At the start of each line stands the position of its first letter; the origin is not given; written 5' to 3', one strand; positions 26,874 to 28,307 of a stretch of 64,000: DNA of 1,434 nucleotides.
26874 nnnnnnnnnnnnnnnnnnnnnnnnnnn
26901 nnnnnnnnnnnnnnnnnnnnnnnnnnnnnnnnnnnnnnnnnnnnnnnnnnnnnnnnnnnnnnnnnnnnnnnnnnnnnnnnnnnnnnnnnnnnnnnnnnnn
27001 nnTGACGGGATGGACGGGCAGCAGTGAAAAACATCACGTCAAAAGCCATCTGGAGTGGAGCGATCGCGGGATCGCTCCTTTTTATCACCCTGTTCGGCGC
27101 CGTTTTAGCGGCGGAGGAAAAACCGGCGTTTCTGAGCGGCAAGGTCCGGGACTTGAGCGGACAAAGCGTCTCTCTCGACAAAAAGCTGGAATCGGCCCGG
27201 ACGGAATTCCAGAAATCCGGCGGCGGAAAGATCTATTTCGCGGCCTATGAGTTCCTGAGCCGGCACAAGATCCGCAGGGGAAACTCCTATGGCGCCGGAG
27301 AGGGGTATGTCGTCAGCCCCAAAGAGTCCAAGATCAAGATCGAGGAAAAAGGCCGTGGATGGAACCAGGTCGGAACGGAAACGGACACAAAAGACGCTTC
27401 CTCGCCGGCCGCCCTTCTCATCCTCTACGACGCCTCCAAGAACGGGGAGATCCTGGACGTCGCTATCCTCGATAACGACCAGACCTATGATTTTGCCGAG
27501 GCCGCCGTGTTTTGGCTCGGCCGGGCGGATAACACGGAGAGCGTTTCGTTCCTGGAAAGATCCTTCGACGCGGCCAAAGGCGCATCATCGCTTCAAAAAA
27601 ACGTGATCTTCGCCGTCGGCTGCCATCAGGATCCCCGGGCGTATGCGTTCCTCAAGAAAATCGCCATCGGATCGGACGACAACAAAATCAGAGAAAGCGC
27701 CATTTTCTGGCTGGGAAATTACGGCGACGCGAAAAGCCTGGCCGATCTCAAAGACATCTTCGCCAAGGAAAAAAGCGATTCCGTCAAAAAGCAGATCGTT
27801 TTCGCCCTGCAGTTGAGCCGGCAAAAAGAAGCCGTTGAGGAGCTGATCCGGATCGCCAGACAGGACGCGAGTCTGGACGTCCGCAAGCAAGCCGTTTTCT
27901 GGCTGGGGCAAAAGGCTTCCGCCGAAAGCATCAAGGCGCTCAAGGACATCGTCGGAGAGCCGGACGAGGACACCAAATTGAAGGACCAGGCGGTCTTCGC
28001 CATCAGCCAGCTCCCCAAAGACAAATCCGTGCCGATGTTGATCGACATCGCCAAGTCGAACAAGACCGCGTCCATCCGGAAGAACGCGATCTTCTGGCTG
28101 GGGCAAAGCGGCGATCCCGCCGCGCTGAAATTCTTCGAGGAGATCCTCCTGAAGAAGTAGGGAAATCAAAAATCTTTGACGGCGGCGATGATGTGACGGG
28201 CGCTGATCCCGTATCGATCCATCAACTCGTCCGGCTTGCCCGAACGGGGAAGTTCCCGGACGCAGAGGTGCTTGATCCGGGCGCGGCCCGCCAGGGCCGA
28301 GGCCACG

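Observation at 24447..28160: ECF sigma / anti-sigma pair followed by two paralogous secreted HEAT-repeat proteins, one carrying a fresh 39-bp in-frame tandem duplication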

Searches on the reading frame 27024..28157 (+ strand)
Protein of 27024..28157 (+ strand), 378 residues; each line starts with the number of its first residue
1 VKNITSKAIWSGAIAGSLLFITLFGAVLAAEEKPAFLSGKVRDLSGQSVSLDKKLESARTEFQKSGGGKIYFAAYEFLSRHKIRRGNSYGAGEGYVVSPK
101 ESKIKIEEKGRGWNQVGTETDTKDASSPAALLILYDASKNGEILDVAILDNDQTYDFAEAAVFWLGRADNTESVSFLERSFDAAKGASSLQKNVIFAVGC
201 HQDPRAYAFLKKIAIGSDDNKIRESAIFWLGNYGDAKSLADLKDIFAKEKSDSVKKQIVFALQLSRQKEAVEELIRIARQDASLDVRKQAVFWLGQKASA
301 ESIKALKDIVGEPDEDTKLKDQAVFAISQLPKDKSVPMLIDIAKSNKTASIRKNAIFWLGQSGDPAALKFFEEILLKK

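Call 4: search_protein_families(library=pfam, proteins=[window:27024-28157:+], max_evalue=1)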
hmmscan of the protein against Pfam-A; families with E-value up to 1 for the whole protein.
window:27024-28157:+ (378 aa): 9 families
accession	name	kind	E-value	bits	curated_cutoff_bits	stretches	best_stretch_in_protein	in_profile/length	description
PF13646.12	HEAT_2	-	7.7e-26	90.7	27.7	3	189-263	15-88/88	HEAT repeats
PF03130.22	HEAT_PBS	-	2.6e-14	52.5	20.9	2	351-368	1-18/27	PBS lyase HEAT-like repeat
PF14668.11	RICTOR_V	-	5e-05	23.9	27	1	261-301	19-59/71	Rapamycin-insensitive companion of mTOR, domain 5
PF02985.28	HEAT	-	0.00072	20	23.5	0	280-296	10-26/31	HEAT repeat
PF11838.14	ERAP1_C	-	0.0018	18.2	38.2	1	217-329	124-241/318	ERAP1-like C-terminal domain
PF13513.12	HEAT_EZ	-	0.01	16.8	27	0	267-296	26-54/55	HEAT-like repeat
PF05772.17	NinB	-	0.044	14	23.8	1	317-358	10-49/131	NinB protein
PF10493.15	Rod_C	-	0.13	11.1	24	0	293-348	242-296/551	Rough deal protein C-terminal region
PF00847.26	AP2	-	0.27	12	33.3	0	219-235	21-37/54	AP2 domain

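Call 5: search_protein_families(library=ncbifam, proteins=[window:27024-28157:+], max_evalue=1)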
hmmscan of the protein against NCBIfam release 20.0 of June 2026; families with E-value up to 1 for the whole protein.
window:27024-28157:+ (378 aa): 4 families
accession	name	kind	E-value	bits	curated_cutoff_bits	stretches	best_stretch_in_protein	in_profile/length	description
NF045915.1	PhycobilmeDegNblB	equivalog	4.6e-10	39.4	300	2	138-288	65-210/214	phycobilisome degradation protein NblB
NF007244.0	PRK09687.1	equivalog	4.2e-09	36.1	275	1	205-302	91-192/285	putative lyase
NF010374.0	PRK13800.1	equivalog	0.0024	16.1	1196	1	208-314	779-884/898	fumarate reductase/succinate dehydrogenase flavoprotein subunit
NF009469.0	PRK12826.1-5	equivalog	0.1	11.9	489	1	299-366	73-138/269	SDR family oxidoreductase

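Call 27: search_protein_families(library=padloc, proteins=[window:27024-28157:+], max_evalue=0.01)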
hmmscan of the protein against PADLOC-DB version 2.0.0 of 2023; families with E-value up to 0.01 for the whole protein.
window:27024-28157:+ (378 aa): 2 families
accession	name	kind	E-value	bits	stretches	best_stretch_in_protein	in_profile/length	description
PDLC02919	HEAT-ARM_XIII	-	3.5e-08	29.3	0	316-375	306-364/1972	-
PDLC03759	RT_UG21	-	0.00025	17.9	0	215-269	423-477/503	DRT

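Call 34: find_homologous_proteins(query=window:27024-28157:+, max_evalue=0.00001)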
Query window:27024-28157:+ (378 aa): 5971 proteins with E <= 0.00001 among 8000 candidates; the best 120 are listed.
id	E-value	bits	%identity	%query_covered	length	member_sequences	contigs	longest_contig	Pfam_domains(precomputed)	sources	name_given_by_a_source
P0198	3.7e-232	788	97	100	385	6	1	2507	PF03130.23,PF13646.13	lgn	-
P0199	3.5e-163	561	71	93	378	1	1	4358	PF03130.23,PF13646.13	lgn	-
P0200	2.2e-158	545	69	92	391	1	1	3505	PF03130.23,PF13646.13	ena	-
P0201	4.8e-158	544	70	96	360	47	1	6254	PF03130.23,PF13646.13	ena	-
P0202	8.7e-156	537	68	92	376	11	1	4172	PF03130.23,PF13646.13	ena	-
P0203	2.5e-153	528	68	93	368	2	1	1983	PF03130.23,PF13646.13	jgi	-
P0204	7.3e-151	520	66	96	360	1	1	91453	PF03130.23,PF13646.13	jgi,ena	-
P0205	8.8e-151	520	66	95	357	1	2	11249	PF03130.23,PF13646.13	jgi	jgi:hypothetical protein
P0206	9.9e-150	517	67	93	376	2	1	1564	PF03130.23,PF13646.13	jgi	-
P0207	7.3e-149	514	63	100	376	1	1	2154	PF03130.23,PF13646.13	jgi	jgi:HEAT repeat protein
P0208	3.9e-148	511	67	93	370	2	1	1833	PF03130.23,PF13646.13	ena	-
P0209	1.6e-145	503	66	92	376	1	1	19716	PF03130.23,PF13646.13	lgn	-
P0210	2.2e-143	496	65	91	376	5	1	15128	PF02985.29,PF03130.23,PF13646.13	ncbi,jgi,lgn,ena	jgi:hypothetical protein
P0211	1.1e-142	494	65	91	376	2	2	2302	PF03130.23,PF13646.13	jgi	jgi:hypothetical protein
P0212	3.3e-137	475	63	92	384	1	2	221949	PF03130.23,PF13646.13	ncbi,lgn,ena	-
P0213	1.3e-136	473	63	93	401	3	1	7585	PF02985.29,PF03130.23,PF13646.13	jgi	jgi:HEAT repeat protein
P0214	2.5e-136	473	61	91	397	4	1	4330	PF03130.23,PF13646.13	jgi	jgi:hypothetical protein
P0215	2.6e-136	473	63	93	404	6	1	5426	PF14668.12,PF03130.23,PF13646.13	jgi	-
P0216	9.8e-136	471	59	100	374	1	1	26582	PF03130.23,PF13646.13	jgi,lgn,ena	-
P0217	6.0e-135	468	62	92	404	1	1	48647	PF03130.23,PF13646.13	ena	-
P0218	2.5e-133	463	61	91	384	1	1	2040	PF03130.23,PF13646.13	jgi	jgi:hypothetical protein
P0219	3.9e-133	462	62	93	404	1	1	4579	PF03130.23,PF13646.13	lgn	-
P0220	7.2e-133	461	62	91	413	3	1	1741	PF03130.23,PF13646.13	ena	-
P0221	9.1e-133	461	61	95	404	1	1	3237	PF14668.12,PF03130.23,PF13646.13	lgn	-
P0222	9.8e-133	461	63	92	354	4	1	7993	PF14668.12,PF03130.23,PF13646.13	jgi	-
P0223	1.2e-132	460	62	93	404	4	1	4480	PF14668.12,PF03130.23,PF13646.13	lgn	-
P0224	1.9e-132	460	58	98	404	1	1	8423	PF03130.23,PF13646.13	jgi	-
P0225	1.4e-131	457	61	93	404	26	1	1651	PF14668.12,PF03130.23,PF13646.13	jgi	-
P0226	3.0e-131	456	59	98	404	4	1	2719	PF14668.12,PF03130.23,PF13646.13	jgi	-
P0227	1.3e-130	454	63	90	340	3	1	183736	PF14668.12,PF03130.23,PF13646.13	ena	-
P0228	1.4e-130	454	61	91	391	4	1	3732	PF03130.23,PF13646.13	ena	-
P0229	2.8e-130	453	61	93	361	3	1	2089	PF14668.12,PF03130.23,PF13646.13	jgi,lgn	jgi:HEAT repeat protein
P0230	3.9e-130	452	61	93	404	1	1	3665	PF03130.23,PF13646.13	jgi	jgi:hypothetical protein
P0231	1.4e-129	450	58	97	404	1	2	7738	PF14668.12,PF03130.23,PF13646.13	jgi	jgi:hypothetical protein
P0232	2.2e-129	450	59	97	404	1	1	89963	PF14668.12,PF03130.23,PF13646.13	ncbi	-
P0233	4.5e-129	449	61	93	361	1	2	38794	PF14668.12,PF03130.23,PF13646.13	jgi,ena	-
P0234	7.1e-129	448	60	92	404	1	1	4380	PF03130.23,PF13646.13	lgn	-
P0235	3.7e-128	446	60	92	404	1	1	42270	PF14668.12,PF03130.23,PF13646.13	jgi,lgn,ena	-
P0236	1.9e-127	443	57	92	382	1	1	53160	PF03130.23,PF13646.13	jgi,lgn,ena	-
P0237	4.5e-127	442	60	92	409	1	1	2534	PF03130.23,PF13646.13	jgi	jgi:hypothetical protein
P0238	1.2e-126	441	64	80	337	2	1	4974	PF03130.23,PF13646.13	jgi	jgi:hypothetical protein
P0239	1.1e-120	421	59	91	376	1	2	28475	PF03130.23,PF13646.13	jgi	jgi:hypothetical protein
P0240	2.6e-119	417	56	91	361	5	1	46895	PF03130.23,PF13646.13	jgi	jgi:hypothetical protein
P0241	4.4e-118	413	59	93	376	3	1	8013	PF03130.23,PF13646.13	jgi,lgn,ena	-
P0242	2.1e-114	400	58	92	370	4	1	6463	PF03130.23,PF13646.13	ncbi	-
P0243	4.6e-113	396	55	98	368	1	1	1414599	PF03130.23,PF13646.13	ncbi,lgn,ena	-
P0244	9.8e-113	395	53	93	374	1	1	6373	PF03130.23,PF13646.13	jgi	-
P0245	1.2e-111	391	56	91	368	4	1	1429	PF03130.23,PF13646.13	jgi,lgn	jgi:hypothetical protein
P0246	1.3e-111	391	55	97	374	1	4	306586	PF03130.23,PF13646.13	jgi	jgi:hypothetical protein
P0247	2.4e-111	390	55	91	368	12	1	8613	PF03130.23,PF13646.13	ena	-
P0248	2.4e-111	390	53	100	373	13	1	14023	PF03130.23,PF13646.13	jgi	jgi:hypothetical protein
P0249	2.0e-110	387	56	93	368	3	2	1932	PF03130.23,PF13646.13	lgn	-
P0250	3.2e-110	387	54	91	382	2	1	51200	PF03130.23,PF13646.13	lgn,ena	-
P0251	4.4e-110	386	56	91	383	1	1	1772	PF03130.23,PF13646.13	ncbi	-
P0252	4.5e-109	383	54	93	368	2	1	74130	PF02985.29,PF03130.23,PF13646.13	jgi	jgi:hypothetical protein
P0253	2.6e-108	380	54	93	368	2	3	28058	PF03130.23,PF13646.13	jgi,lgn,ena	jgi:hypothetical protein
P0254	4.5e-108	380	54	91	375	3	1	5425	PF03130.23,PF13646.13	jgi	-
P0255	5.4e-108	379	54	91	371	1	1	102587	PF03130.23,PF13646.13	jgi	jgi:hypothetical protein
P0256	1.7e-107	378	51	99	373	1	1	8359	PF03130.23,PF13646.13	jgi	jgi:HEAT repeat protein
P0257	5.1e-107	376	55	93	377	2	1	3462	PF03130.23,PF13646.13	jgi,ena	-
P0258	7.3e-107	376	53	93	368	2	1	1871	PF03130.23,PF13646.13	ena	-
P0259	7.7e-107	376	51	97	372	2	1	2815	PF03130.23,PF13646.13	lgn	-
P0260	1.7e-106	374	54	92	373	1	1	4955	PF03130.23,PF13513.13,PF13646.13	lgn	-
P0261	4.4e-106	373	53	91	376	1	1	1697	PF03130.23,PF13646.13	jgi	jgi:hypothetical protein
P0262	4.4e-106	373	52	91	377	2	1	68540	PF02985.29,PF03130.23,PF13646.13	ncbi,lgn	-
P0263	9.3e-106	372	51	91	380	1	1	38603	PF02985.29,PF03130.23,PF13646.13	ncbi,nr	ncbi:MAG: HEAT repeat domain-containing protein [Candidatus Aminicenantes bacterium]|nr:HEAT repeat 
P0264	1.4e-105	371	53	95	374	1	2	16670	PF03130.23,PF13646.13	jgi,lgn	-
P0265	1.6e-105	371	53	93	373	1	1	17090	PF03130.23,PF13646.13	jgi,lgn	jgi:hypothetical protein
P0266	2.1e-105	371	50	93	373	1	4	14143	PF02985.29,PF14668.12,PF03130.23,PF13646.13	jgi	jgi:HEAT repeat protein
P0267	6.1e-105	369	51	91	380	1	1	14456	PF02985.29,PF03130.23,PF13646.13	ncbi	ncbi:MAG: HEAT repeat domain-containing protein [Candidatus Aminicenantales bacterium]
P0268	1.5e-104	368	52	97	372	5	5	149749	PF02985.29,PF03130.23,PF13646.13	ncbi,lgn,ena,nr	ncbi:MAG: HEAT repeat domain-containing protein [Candidatus Aminicenantes bacterium]|nr:HEAT repeat 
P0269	5.3e-104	366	51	100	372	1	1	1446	PF03130.23,PF13646.13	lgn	-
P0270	5.8e-104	366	52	92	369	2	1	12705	PF02985.29,PF03130.23,PF13646.13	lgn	-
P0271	1.9e-103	364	50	97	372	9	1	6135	PF02985.29,PF03130.23,PF13646.13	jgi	-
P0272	2.6e-103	364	50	91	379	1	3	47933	PF02985.29,PF03130.23,PF13646.13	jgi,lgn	jgi:hypothetical protein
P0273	5.9e-102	360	50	91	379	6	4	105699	PF02985.29,PF03130.23,PF13646.13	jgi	jgi:hypothetical protein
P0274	1.3e-101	358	50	97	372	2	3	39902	PF03130.23,PF13646.13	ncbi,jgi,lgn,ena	-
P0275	2.5e-101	357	50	92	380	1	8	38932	PF02985.29,PF03130.23,PF13646.13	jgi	jgi:HEAT repeat protein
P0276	2.6e-101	357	51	97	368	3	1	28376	PF03130.23,PF13646.13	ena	-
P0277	2.8e-101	357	49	97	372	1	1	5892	PF03130.23,PF13646.13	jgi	-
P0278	2.9e-101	357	50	97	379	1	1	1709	PF03130.23,PF13646.13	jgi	jgi:hypothetical protein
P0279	6.3e-101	356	50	97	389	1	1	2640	PF02985.29,PF03130.23,PF13646.13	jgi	-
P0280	1.0e-100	355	50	99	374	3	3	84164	PF03130.23,PF13646.13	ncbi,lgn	-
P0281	1.2e-100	355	51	97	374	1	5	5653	PF03130.23,PF13646.13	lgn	-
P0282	2.5e-100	354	49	91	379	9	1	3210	PF03130.23,PF13646.13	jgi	-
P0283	3.0e-100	354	48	98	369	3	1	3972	PF03130.23,PF13646.13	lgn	-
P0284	4.0e-100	353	48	97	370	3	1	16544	PF03130.23,PF13646.13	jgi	jgi:hypothetical protein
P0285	4.4e-100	353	49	100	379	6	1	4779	PF03130.23,PF13646.13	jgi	jgi:HEAT repeat protein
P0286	1.1e-99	352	49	91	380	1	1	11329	PF02985.29,PF03130.23,PF13513.13,PF13646.13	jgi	-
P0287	1.1e-99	352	49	97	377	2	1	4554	PF03130.23,PF13646.13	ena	-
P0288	1.7e-99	351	49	90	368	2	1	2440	PF02985.29,PF03130.23,PF13646.13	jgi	jgi:hypothetical protein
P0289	2.2e-99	351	49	94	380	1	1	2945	PF02985.29,PF03130.23,PF13646.13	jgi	jgi:hypothetical protein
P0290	2.3e-99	351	47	100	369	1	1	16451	PF03130.23,PF13646.13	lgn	-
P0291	2.3e-99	351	47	97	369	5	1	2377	PF02985.29,PF14668.12,PF03130.23,PF13513.13,PF13646.13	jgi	jgi:HEAT repeat protein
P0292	2.4e-99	351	48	95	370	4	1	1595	PF03130.23,PF13646.13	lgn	-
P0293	2.5e-99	351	52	92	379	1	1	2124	PF02985.29,PF03130.23,PF13646.13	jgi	jgi:hypothetical protein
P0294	2.8e-99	351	51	92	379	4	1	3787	PF03130.23,PF13646.13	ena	-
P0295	5.3e-99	350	48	97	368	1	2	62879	PF02985.29,PF03130.23,PF13646.13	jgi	jgi:hypothetical protein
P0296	6.2e-99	350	47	97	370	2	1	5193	PF03130.23,PF13646.13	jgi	jgi:hypothetical protein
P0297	9.0e-99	349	49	97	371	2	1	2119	PF02985.29,PF03130.23,PF13646.13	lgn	-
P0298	9.9e-99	349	45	98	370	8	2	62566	PF03130.23,PF13646.13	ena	-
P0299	1.1e-98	349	47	96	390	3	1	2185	PF14668.12,PF03130.23,PF13646.13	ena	-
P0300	1.5e-98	348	46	100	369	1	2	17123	PF03130.23,PF13646.13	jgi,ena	-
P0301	1.6e-98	348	49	90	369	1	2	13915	PF03130.23,PF13646.13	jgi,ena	-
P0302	3.3e-98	347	47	100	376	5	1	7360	PF03130.23,PF13646.13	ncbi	-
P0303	3.5e-98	347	47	95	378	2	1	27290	PF03130.23,PF13646.13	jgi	jgi:hypothetical protein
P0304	4.9e-98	347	49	95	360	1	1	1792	PF03130.23,PF13646.13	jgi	jgi:hypothetical protein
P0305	6.1e-98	346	48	97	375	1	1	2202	PF03130.23,PF13646.13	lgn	-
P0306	7.8e-98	346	48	99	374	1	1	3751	PF02985.29,PF03130.23,PF13646.13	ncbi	ncbi:HEAT repeat domain-containing protein [Acidobacteriota bacterium]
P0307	1.7e-97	345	47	97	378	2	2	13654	PF03130.23,PF13646.13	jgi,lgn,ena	-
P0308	1.9e-97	345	47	97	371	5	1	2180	PF02985.29,PF03130.23,PF13646.13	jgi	-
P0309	2.6e-97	344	47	97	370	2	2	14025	PF03130.23,PF13646.13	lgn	-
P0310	2.7e-97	344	48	95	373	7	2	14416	PF02985.29,PF03130.23,PF13646.13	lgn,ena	-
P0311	4.1e-97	344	48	91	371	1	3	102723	PF03130.23,PF13646.13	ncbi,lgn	-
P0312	4.3e-97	344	47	97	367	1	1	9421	PF03130.23,PF13646.13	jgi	jgi:hypothetical protein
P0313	4.6e-97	343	48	99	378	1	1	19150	PF03130.23,PF13646.13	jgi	jgi:hypothetical protein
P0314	5.8e-97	343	46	97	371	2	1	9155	PF03130.23,PF13646.13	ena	-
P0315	7.3e-97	343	47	100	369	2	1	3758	PF03130.23,PF13646.13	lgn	-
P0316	7.8e-97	343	46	95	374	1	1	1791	PF02985.29,PF03130.23,PF13646.13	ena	-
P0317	1.1e-96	342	48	97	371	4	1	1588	PF03130.23,PF13646.13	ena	-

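Call 46: predict_structure(alignment_id=A4)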
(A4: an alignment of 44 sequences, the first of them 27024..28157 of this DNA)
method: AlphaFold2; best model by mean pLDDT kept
length: 378 residues; sequences in the alignment: 44
mean_pLDDT: 87.9   pTM: 0.82
mean pLDDT of the five models: 87.9, 87.7, 87.6, 87.3, 86.8
residues with pLDDT >= 90: 289; 70-90: 37; 50-70: 20; < 50: 32
segments of 3 or more residues with pLDDT < 50: 1-31
pLDDT, mean of each block of 10 residues (from residue 1): 35 35 40 83 91 96 90 96 73 84 89 61 75 95 96 93 96 97 95 97 95 97 98 95 98 98 95 98 98 94 97 96 97 96 95 97 94 83
secondary structure, 60 per line:
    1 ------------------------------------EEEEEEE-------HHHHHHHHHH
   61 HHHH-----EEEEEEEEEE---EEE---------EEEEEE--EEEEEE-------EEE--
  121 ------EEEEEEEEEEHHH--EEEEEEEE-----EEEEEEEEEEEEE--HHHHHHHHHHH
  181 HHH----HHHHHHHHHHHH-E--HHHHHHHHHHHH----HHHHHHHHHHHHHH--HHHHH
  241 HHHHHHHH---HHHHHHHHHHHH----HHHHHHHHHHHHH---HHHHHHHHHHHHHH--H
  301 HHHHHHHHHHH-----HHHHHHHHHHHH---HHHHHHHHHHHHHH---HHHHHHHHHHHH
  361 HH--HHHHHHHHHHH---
elements in order: E37-43 H51-64 E70-79 E83-85 E95-100 E103-108 E116-118 E127-136 E142-149 E155-167 H170-183 H188-199 H204-215 H220-233 H236-248 H252-263 H268-280 H284-297 H300-311 H317-328 H332-345 H349-362 H365-375

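Call 52: fold_search(model_id=the predicted structure, library=pdb)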
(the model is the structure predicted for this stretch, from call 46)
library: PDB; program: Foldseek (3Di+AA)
matches with E <= 10: 1422; with E <= 0.001: 54
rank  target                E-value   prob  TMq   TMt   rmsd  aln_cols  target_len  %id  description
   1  7p0h_A                1.3e-07  1.00  0.38  0.36   5.4       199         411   27  Crystal structure of Helicobacter pylori ComF fused to an artificial alphaREP crystallization helper(named B2) (released 2022-04-06)
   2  7q1f_C                1.5e-06  1.00  0.38  0.60   5.6       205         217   24  CPAP:TUBULIN:IE5 ALPHAREP COMPLEX (released 2022-04-20)
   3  7q1f_T                2.1e-06  1.00  0.38  0.59   5.5       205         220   24  CPAP:TUBULIN:IE5 ALPHAREP COMPLEX (released 2022-04-20)
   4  7z0g_T                2.1e-06  1.00  0.38  0.58   5.7       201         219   24  CPAP:TUBULIN:IE5 ALPHAREP COMPLEX P1 SPACE GROUP (released 2022-04-13)
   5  7z0g_C                3.0e-06  1.00  0.38  0.59   5.7       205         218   24  CPAP:TUBULIN:IE5 ALPHAREP COMPLEX P1 SPACE GROUP (released 2022-04-13)
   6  6bzx_A                3.2e-06  1.00  0.39  0.50   5.3       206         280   25  Structure of the artificial complex alpha-Rep/Octarellin V.1 crystallized by counter diffusion in a capillary (released 2019-01-09)
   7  6fsq                  3.9e-06  1.00  0.39  0.40   5.8       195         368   24  Structure of A3_bGFPD, an artificial bi-domain protein based on two different alphaRep domains : A3 and a GFP binding do (released 2018-08-08)
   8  6gwc_C                4.6e-06  1.00  0.37  0.59   6.6       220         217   23  Tubulin:iE5 alphaRep complex (released 2019-01-30)
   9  8aw4_A                5.0e-06  1.00  0.38  0.69   4.7       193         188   23  Structure of a complex of biosynthetic proteins bB-E3 and bGFPD-YY (released 2022-12-28)
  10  4zv6_A                5.3e-06  1.00  0.39  0.50   5.1       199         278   28  Crystal structure of the artificial alpharep-7 octarellinV.1 complex (released 2016-05-25)
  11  3ltj                  5.6e-06  1.00  0.35  0.62   4.6       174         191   26  Structure of a new family of artificial alpha helicoidal repeat proteins (alpha-Rep) based on thermostable HEAT-like rep (released 2010-10-13)
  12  6gx7_E                6.2e-06  1.00  0.35  0.63   4.7       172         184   26  Tubulin-CopN-alphaRep complex (released 2019-04-24)
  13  4xl5_C                6.2e-06  1.00  0.38  0.55   6.3       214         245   25  X-ray structure of bGFP-A / EGFP complex (released 2015-08-19)
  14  4jw2_B                6.5e-06  1.00  0.38  0.67   4.8       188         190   24  Selection of specific protein binders for pre-defined targets from an optimized library of artificial helicoidal repea (released 2013-09-25)
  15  6ft5                  9.3e-06  1.00  0.38  0.69   4.7       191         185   24  Structure of A3_A3, an artificial bi-domain protein based on two identical alphaRep A3 domains (released 2018-08-08)
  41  5n3u_B                4.6e-04  1.00  0.32  0.62   4.6       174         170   18  The structure of the complex of CpcE and CpcF of phycocyanin lyase from Nostoc sp. PCC7120 (released 2017-12-06)
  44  5n3u_A                6.2e-04  1.00  0.30  0.40   7.9       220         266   17  The structure of the complex of CpcE and CpcF of phycocyanin lyase from Nostoc sp. PCC7120 (released 2017-12-06)
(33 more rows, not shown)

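Call 72: find_encoding_contigs(protein=P0198, flank=3000, max_places=3)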
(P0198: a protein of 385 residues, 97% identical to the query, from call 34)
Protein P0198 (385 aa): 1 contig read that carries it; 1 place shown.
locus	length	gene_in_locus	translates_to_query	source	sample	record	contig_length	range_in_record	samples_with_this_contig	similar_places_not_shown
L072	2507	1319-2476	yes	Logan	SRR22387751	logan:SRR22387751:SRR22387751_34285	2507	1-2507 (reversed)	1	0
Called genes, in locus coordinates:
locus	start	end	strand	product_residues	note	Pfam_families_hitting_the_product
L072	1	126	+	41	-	?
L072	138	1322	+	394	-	-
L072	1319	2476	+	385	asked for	PF03130:HEAT_PBS (faint), PF13646:HEAT_2 (weak)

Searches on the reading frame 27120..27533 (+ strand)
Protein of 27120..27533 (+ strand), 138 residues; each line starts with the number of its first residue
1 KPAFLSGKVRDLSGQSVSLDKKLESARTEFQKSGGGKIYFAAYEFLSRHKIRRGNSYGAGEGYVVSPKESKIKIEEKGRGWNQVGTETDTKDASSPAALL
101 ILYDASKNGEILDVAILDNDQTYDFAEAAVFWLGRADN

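Call 57: search_solved_structures(query=A5, max_evalue=10)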
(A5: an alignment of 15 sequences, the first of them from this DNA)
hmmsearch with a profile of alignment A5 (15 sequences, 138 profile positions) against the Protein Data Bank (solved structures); distinct sequences matched with E-value up to 10: 0.

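Call 59: search_protein_families(library=pfam, alignment_id=A5, max_evalue=1)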
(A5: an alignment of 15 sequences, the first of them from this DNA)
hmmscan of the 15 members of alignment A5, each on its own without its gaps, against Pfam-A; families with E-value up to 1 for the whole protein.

A. member 1, seq(138 aa): 0 families

B. families by the number of members that match (of 15 scanned): 3 families
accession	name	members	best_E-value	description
PF24308.1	DUF7487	1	0.011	Family of unknown function (DUF7487)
PF07017.17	PagP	1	0.12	Antimicrobial peptide resistance and lipid A acylation protein PagP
PF24168.1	PB4_spike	1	0.16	Straight fiber protein PB4 spike domain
